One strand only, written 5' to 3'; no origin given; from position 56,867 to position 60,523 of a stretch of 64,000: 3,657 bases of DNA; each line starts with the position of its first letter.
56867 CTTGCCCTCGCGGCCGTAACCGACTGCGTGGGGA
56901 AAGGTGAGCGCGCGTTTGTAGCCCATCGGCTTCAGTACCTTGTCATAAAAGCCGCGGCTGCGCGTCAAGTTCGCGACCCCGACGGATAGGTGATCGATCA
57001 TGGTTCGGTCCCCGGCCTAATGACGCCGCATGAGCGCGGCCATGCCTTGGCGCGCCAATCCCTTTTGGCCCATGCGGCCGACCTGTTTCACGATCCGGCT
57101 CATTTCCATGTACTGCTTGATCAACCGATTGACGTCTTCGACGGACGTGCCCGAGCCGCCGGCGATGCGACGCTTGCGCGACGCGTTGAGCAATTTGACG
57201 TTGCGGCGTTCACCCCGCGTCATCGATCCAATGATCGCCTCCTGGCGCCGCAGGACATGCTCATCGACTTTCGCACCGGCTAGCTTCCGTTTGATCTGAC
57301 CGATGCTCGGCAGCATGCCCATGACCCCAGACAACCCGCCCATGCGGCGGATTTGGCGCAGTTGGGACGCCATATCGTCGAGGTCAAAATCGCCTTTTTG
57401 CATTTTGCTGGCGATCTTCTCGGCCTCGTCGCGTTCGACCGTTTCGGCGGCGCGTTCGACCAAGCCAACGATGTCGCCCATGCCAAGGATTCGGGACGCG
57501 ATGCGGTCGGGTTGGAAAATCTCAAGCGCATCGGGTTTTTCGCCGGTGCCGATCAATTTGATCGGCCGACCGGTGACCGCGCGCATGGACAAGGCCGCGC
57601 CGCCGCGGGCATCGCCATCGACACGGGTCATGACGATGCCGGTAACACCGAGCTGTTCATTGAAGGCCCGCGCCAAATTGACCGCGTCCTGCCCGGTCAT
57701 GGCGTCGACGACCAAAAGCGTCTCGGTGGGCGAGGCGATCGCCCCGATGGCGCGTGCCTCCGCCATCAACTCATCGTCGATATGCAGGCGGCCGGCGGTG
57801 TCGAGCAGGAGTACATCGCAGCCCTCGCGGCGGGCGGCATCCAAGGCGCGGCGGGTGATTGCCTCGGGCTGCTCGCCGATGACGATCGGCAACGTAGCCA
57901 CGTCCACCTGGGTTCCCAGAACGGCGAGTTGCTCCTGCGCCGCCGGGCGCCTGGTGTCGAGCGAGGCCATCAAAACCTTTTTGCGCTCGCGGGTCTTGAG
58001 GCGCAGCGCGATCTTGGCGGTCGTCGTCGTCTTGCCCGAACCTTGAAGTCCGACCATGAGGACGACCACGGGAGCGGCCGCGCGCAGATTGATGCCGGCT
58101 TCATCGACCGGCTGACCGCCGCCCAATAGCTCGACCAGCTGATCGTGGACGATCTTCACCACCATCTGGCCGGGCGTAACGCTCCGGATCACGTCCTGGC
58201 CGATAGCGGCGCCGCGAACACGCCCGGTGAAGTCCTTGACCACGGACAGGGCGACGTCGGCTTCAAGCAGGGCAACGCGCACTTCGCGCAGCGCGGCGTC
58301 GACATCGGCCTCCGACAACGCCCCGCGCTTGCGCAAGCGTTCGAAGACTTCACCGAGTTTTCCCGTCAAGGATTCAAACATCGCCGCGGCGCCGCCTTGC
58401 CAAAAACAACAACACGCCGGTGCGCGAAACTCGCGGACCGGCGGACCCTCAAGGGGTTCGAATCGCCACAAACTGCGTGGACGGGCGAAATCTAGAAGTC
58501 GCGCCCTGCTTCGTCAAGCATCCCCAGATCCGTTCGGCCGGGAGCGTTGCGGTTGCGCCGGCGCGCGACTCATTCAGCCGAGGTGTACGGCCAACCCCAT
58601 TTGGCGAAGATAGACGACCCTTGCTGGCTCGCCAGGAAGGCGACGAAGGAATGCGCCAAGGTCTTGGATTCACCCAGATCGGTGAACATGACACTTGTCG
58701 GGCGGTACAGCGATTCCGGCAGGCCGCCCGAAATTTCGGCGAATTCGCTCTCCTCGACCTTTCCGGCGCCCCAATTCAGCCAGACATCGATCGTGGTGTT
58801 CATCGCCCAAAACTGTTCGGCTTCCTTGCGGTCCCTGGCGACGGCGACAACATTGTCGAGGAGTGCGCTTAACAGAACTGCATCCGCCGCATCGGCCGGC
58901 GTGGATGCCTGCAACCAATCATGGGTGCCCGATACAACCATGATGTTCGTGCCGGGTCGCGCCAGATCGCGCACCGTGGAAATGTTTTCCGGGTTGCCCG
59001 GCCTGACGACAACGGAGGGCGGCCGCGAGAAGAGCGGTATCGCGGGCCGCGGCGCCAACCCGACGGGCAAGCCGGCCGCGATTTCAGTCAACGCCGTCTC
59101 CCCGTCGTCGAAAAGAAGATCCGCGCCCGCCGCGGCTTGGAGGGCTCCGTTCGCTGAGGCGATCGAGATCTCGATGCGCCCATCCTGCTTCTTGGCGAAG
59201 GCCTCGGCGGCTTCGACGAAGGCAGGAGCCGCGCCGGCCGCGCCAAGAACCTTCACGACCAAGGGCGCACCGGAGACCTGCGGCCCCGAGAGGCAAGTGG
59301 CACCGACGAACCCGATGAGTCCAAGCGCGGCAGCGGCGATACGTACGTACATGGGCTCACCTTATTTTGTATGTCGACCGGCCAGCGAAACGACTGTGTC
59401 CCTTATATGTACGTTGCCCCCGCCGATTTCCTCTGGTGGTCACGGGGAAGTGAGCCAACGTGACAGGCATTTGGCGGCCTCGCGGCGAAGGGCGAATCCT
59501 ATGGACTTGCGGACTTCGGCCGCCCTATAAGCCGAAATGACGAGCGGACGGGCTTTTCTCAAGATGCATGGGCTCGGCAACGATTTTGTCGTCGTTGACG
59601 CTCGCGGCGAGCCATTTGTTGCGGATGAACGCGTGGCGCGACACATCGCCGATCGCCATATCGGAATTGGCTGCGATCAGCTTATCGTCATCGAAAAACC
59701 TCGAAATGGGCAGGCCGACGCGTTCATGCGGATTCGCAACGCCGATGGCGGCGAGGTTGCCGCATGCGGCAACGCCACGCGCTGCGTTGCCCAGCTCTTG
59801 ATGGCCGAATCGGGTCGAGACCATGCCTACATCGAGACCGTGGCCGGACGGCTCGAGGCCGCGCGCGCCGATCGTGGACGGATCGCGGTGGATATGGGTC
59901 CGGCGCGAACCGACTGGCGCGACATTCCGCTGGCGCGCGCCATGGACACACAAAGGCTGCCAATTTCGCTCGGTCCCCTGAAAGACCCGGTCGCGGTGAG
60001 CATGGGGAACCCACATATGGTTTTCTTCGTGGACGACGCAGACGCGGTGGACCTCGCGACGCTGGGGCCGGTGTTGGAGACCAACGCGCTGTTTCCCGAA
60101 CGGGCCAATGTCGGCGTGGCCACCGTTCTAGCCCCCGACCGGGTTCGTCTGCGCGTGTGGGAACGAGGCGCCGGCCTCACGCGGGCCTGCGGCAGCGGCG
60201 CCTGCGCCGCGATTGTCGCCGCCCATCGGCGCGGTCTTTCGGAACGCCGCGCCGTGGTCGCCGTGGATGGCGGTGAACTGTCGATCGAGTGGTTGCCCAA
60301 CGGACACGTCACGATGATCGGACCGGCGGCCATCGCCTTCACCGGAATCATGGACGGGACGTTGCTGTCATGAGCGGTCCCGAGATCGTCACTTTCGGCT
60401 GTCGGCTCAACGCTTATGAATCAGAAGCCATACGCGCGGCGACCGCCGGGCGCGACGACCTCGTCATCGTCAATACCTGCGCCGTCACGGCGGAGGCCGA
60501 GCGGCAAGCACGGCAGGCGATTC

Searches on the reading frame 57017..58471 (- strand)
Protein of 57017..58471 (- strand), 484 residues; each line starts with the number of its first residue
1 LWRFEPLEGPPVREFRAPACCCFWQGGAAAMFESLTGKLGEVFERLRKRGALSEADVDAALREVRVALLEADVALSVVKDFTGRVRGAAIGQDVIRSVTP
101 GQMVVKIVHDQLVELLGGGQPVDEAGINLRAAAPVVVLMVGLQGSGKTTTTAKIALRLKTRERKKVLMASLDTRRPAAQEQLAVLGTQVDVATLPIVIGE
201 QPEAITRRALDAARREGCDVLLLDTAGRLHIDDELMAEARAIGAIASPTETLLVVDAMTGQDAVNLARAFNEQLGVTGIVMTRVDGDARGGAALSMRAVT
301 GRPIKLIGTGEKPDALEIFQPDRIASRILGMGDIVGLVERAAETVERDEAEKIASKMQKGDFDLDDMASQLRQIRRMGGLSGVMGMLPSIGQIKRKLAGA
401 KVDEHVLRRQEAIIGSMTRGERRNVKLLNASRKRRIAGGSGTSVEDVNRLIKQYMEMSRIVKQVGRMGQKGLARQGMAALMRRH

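Call 11: search_protein_families(library=pfam, proteins=[window:57017-58471:-], max_evalue=0.001)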
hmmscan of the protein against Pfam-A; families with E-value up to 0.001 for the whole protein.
window:57017-58471:- (484 aa): 7 families
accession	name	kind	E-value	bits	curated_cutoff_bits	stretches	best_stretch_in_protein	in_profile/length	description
PF00448.28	SRP54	-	1.9e-68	230.4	22.7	1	134-330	1-196/196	SRP54-type protein, GTPase domain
PF02978.25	SRP_SPB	-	3.7e-30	104.6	27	1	361-460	1-90/91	Signal peptide binding domain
PF02881.24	SRP54_N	-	4.4e-19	68.9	22.4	1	35-112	1-75/75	SRP54-type protein, helical bundle domain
PF01656.29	CbiA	-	1.1e-06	29.1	25.4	1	144-290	9-89/125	CobQ/CobB/MinD/ParA nucleotide binding domain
PF06414.18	Zeta_toxin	-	1.2e-06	28.5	22.3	1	131-230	13-108/199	Zeta toxin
PF13401.12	AAA_22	-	7e-05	23.6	27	1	137-245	8-110/130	AAA domain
PF25199.1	nSTAND_NTPase5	-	0.00083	19.6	34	0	130-183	37-91/145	Novel STAND NTPase 5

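Call 43: list_cluster_members(proteins=[P0001, window:57017-58471:-, window:51225-52358:-])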
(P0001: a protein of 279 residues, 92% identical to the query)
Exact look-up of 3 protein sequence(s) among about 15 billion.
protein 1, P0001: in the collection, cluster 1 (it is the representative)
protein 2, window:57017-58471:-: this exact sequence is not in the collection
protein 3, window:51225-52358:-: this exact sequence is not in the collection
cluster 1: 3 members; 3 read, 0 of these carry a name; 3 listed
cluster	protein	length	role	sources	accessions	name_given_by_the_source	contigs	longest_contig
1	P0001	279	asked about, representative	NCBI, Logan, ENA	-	-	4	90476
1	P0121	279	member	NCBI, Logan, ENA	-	-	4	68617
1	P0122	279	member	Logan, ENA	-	-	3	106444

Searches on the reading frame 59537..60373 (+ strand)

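Call 11: search_protein_families(library=pfam, proteins=[window:59537-60373:+], max_evalue=0.001)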
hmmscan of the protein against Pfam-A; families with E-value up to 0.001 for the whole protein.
window:59537-60373:+ (278 aa): 1 family
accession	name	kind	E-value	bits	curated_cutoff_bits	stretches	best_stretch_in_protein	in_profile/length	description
PF01678.24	DAP_epimerase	-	5.5e-57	191.5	34.7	2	153-265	2-119/121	Diaminopimelate epimerase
